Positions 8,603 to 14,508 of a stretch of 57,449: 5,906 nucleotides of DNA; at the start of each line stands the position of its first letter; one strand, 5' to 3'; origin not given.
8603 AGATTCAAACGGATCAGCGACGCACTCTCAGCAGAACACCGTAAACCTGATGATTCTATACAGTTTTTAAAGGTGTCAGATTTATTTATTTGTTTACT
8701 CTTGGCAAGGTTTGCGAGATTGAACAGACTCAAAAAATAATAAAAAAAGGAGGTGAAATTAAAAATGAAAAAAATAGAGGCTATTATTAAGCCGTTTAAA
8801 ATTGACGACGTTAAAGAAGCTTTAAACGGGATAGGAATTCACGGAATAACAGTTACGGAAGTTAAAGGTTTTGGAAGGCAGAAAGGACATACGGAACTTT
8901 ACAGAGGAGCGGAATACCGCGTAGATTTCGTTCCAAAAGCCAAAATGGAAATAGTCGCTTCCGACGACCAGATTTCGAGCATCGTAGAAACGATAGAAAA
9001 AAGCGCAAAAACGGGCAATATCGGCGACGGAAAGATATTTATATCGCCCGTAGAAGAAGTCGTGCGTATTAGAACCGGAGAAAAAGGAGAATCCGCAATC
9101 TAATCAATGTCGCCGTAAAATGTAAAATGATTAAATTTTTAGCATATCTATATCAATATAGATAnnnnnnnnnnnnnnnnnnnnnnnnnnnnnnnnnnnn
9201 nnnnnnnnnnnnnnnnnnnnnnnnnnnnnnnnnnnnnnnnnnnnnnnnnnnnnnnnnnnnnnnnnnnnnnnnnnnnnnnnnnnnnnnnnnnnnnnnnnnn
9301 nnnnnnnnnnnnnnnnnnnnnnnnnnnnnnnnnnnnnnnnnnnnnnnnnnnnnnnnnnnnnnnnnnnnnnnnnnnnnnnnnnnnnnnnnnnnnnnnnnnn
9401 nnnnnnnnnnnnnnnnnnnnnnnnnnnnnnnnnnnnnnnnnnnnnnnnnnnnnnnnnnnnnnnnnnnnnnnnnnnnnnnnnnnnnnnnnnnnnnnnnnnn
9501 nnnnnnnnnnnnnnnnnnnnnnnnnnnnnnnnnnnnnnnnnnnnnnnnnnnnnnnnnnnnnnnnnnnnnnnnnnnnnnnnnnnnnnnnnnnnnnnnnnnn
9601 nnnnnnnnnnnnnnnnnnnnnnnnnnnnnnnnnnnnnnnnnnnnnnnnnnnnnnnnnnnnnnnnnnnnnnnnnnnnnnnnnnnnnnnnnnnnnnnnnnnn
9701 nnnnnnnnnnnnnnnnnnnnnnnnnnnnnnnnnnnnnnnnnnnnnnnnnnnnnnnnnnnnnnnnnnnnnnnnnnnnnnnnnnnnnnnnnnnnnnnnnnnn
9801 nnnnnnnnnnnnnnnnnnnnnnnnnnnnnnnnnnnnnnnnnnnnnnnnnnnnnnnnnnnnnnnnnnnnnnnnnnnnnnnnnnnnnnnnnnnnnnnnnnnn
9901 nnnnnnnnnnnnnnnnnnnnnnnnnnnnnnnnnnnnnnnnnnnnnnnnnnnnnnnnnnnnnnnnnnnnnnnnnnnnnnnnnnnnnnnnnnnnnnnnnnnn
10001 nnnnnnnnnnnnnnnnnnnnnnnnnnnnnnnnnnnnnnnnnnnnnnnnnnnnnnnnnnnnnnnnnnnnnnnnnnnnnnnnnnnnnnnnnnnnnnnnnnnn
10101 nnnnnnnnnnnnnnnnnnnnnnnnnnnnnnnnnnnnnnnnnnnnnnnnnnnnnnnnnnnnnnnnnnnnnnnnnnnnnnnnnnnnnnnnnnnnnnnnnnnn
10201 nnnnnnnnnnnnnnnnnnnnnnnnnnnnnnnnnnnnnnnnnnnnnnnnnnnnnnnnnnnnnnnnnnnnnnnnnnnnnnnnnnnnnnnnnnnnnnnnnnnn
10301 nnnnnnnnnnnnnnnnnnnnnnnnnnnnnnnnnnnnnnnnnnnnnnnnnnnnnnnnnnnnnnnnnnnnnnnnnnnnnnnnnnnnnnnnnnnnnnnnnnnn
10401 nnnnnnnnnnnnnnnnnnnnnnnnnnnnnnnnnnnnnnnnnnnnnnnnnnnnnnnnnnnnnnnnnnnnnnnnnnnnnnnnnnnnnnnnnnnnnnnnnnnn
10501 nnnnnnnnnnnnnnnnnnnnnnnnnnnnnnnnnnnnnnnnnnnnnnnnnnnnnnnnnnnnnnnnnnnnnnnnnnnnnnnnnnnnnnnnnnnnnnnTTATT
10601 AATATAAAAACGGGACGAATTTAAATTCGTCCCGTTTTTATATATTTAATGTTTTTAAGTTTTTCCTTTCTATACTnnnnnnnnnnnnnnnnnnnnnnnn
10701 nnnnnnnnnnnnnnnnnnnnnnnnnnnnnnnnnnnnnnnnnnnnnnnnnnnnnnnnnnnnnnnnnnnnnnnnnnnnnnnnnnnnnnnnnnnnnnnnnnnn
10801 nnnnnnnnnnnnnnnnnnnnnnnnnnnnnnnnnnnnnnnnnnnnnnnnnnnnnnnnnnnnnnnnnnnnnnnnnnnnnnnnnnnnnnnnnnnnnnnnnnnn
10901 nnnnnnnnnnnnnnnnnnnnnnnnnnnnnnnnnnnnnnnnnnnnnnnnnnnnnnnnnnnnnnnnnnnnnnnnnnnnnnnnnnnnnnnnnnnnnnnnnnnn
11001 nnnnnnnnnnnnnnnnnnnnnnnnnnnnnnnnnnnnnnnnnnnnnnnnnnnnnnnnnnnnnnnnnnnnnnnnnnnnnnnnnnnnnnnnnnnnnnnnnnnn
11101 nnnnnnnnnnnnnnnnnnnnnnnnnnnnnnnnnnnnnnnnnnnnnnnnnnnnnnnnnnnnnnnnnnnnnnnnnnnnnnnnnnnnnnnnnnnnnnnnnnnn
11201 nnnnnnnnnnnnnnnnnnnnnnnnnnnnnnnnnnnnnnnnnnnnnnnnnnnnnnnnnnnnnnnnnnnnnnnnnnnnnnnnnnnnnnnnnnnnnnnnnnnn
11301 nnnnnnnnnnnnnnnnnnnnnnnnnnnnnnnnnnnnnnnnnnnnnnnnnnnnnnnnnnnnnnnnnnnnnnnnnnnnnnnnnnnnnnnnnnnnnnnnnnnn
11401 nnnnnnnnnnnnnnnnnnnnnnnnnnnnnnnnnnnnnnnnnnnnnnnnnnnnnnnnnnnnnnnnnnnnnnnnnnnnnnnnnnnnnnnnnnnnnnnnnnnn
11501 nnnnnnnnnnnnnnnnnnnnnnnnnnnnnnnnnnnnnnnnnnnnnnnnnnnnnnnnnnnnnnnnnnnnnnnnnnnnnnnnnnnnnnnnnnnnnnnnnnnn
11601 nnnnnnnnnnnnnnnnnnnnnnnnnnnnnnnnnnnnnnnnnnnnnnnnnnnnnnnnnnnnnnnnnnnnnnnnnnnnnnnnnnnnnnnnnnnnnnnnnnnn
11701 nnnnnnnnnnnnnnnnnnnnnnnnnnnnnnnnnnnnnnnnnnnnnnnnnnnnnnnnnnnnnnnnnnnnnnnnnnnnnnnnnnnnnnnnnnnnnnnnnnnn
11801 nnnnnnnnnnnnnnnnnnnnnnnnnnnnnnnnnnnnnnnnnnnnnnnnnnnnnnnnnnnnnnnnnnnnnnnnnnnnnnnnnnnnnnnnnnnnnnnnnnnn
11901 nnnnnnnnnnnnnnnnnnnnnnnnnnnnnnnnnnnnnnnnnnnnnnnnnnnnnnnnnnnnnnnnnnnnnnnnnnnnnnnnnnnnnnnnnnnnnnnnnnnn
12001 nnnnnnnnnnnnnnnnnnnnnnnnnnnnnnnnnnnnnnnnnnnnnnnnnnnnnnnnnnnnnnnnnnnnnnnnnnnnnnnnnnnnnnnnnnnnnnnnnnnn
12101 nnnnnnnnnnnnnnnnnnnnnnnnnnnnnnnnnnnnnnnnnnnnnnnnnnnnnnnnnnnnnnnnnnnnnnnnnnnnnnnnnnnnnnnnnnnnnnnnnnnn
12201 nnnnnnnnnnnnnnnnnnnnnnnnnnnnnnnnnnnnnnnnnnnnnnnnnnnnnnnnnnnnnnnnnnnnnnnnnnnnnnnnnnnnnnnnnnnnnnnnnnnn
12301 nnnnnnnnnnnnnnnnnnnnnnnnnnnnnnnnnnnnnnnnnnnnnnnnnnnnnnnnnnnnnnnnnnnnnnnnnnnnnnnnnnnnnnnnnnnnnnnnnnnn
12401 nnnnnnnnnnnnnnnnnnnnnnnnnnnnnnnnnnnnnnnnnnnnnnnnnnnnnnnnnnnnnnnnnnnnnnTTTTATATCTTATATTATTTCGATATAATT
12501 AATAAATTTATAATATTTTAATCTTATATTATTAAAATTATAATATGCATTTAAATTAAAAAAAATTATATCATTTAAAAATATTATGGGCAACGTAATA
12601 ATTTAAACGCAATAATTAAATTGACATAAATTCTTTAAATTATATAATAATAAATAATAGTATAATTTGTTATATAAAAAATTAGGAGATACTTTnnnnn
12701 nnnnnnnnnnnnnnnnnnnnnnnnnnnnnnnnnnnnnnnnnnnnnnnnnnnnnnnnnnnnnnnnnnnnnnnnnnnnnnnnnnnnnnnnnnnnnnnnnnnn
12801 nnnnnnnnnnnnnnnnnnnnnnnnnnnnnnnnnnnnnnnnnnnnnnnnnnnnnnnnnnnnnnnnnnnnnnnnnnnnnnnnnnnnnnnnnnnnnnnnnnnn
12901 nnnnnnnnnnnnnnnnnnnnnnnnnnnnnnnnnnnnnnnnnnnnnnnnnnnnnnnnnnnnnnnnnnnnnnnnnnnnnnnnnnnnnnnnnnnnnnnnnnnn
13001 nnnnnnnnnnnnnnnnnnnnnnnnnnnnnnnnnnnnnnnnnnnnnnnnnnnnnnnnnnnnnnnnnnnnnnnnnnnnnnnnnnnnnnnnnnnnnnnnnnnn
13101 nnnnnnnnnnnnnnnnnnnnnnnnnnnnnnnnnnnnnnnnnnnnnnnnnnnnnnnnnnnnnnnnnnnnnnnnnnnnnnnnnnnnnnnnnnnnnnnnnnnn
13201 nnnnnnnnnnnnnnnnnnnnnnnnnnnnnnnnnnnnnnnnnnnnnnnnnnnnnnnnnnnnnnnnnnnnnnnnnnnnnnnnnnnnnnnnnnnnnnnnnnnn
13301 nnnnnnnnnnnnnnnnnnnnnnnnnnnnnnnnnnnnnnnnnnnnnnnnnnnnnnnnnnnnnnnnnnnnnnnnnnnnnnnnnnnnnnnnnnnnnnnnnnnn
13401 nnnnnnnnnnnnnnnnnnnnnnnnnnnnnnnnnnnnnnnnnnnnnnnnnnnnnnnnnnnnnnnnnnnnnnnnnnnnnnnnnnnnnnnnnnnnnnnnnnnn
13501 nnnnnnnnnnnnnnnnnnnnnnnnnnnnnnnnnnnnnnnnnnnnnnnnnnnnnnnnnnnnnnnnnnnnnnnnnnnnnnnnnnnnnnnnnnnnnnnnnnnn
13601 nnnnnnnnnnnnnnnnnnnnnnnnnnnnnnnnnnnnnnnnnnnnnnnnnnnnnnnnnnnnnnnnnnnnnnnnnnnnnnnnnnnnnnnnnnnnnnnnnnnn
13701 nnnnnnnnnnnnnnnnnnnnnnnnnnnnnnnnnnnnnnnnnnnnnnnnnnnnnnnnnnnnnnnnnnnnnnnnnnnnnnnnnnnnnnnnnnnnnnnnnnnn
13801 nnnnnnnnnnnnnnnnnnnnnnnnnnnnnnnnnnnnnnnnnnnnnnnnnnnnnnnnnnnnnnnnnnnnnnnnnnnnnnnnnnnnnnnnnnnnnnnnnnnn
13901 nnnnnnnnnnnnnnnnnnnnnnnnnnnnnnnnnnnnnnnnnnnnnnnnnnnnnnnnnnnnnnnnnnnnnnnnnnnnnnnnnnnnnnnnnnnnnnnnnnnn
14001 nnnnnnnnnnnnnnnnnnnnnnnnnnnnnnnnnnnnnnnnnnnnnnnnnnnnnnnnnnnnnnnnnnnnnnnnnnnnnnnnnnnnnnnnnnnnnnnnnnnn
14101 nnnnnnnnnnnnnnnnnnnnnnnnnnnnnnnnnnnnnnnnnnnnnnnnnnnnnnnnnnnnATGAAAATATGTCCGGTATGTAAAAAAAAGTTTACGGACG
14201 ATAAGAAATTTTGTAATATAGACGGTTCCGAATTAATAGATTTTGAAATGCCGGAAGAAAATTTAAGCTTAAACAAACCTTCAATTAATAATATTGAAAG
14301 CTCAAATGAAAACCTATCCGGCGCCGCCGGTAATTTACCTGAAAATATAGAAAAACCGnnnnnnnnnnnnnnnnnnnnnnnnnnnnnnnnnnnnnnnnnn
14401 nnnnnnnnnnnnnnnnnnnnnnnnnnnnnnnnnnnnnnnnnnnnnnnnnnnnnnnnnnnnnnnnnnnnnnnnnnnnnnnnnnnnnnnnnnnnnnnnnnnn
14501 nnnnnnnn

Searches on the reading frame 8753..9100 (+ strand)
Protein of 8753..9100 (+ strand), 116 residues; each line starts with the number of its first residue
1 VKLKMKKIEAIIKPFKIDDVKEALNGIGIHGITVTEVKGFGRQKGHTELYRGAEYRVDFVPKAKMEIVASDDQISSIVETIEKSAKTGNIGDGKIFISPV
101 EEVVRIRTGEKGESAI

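Call 64: search_protein_families(library=pfam, proteins=[window:8753-9100:+], max_evalue=0.0001)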
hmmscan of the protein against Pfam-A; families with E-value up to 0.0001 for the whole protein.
window:8753-9100:+ (116 aa): 1 family
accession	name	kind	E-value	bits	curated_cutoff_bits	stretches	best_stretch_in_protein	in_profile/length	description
PF00543.27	P-II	-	7.4e-34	116.6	25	1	5-110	1-102/102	Nitrogen regulatory protein P-II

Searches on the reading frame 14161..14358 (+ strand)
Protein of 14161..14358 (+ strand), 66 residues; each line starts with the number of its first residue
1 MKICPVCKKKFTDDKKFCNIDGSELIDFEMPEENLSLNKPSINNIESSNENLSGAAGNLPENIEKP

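Call 3: search_protein_families(library=pfam, proteins=[window:14161-14358:+], max_evalue=1)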
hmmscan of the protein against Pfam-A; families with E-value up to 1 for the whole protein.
window:14161-14358:+ (66 aa): 7 families
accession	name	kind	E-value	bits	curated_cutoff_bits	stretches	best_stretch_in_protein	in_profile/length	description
PF22034.2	B129_C2H2-zf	-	0.011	16.5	27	1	4-13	1-10/22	Uncharacterized protein B-129, C2H2 zinc finger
PF04423.19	Rad50_zn_hook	-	0.017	15.3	24.3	1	4-16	22-34/52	Rad50 zinc hook motif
PF13248.11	Zn_ribbon_3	-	0.042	13.8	27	1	1-18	2-19/26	zinc-ribbon domain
PF12773.13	DZR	-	0.054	14.1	27.3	1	3-19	26-42/45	Double zinc ribbon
PF10367.15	zf-Vps39_C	-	0.14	12.2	24.7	1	2-13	10-21/41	Vacuolar sorting protein 39 C-terminal zinc finger domain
PF15750.11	UBZ_FAAP20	-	0.17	12.2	25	1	3-14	3-14/35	Ubiquitin-binding zinc-finger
PF12874.13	zf-met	-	0.23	12.3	21.2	1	3-14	2-13/25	Zinc-finger of C2H2 type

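Call 72: search_protein_families(library=padloc, proteins=[window:14161-14358:+], max_evalue=0.001)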
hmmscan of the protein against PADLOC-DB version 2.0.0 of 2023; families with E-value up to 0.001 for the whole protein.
window:14161-14358:+ (66 aa): 0 families
